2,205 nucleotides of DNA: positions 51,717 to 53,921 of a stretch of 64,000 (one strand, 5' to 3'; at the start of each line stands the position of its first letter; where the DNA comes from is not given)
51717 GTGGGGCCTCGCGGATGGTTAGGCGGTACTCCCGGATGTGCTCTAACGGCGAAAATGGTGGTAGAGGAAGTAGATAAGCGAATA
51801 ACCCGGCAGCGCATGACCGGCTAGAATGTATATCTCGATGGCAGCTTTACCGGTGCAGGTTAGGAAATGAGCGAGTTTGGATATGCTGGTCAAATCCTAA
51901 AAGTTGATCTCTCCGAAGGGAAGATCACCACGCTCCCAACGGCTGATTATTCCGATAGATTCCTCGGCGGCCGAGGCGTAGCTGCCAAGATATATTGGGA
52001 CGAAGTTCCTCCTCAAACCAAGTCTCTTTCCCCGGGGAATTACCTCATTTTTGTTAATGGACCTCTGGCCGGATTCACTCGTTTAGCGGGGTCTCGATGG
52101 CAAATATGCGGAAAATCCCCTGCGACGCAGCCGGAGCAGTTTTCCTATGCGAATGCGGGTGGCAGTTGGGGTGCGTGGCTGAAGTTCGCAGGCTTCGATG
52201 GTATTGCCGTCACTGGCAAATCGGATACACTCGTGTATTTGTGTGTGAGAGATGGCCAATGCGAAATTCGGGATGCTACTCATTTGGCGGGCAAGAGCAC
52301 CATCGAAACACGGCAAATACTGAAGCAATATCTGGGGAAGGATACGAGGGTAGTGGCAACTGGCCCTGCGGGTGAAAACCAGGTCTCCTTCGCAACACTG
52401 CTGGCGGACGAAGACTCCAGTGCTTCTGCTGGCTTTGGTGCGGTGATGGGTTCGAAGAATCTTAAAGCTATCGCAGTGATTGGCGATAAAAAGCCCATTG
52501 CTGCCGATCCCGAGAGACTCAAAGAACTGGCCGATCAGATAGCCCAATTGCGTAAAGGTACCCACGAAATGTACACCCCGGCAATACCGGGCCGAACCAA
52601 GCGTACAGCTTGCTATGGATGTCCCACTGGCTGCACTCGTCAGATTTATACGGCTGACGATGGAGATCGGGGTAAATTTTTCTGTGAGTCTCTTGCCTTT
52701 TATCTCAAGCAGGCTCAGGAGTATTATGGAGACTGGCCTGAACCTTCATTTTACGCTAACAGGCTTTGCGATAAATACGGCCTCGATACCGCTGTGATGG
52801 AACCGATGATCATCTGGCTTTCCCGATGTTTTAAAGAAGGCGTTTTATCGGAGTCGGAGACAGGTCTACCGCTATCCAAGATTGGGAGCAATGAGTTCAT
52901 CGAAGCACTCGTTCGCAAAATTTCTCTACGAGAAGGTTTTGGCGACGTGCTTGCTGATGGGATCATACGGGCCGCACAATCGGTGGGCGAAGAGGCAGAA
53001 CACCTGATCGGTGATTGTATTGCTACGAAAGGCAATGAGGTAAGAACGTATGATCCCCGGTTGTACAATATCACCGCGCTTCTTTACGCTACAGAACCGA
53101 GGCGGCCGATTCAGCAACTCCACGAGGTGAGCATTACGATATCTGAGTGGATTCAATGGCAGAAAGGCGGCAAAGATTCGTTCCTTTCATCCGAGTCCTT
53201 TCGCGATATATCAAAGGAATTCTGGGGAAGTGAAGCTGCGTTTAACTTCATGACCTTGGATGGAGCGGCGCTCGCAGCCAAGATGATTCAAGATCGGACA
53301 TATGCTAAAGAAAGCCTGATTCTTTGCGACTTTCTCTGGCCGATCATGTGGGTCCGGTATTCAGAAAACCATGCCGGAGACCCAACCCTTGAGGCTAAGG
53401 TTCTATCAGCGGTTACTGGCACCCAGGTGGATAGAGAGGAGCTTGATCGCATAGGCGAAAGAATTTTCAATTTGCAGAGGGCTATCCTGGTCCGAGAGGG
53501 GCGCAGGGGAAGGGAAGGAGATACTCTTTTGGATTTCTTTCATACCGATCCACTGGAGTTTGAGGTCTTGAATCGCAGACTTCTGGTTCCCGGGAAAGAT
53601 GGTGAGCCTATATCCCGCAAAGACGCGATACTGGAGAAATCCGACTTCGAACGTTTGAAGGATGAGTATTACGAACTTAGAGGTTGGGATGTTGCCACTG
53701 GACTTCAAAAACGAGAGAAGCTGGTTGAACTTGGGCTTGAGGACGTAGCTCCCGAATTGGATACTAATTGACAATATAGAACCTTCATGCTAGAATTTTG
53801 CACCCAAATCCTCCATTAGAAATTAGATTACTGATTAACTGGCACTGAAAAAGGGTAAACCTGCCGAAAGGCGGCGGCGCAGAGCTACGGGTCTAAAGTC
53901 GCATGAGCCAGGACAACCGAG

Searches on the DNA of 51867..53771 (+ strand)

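Call 65: search_rna_families(sources=[L099, L100, L101, L102, L092], threshold=gathering, show_alignments=3)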
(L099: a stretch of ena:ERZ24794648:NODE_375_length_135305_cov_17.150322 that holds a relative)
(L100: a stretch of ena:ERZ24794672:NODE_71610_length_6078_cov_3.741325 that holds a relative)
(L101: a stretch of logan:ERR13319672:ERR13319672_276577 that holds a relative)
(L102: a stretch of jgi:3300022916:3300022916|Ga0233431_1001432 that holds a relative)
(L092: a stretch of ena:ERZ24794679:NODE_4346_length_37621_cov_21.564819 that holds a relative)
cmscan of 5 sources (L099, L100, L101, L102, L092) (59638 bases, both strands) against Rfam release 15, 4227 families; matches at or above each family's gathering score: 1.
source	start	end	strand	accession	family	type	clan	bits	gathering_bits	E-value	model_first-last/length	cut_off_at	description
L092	12834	12922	-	RF01051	c-di-GMP-I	Cis-reg; riboswitch;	CL00126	80.3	35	3.2e-14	1-87/87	no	c-di-GMP-I riboswitch aptamer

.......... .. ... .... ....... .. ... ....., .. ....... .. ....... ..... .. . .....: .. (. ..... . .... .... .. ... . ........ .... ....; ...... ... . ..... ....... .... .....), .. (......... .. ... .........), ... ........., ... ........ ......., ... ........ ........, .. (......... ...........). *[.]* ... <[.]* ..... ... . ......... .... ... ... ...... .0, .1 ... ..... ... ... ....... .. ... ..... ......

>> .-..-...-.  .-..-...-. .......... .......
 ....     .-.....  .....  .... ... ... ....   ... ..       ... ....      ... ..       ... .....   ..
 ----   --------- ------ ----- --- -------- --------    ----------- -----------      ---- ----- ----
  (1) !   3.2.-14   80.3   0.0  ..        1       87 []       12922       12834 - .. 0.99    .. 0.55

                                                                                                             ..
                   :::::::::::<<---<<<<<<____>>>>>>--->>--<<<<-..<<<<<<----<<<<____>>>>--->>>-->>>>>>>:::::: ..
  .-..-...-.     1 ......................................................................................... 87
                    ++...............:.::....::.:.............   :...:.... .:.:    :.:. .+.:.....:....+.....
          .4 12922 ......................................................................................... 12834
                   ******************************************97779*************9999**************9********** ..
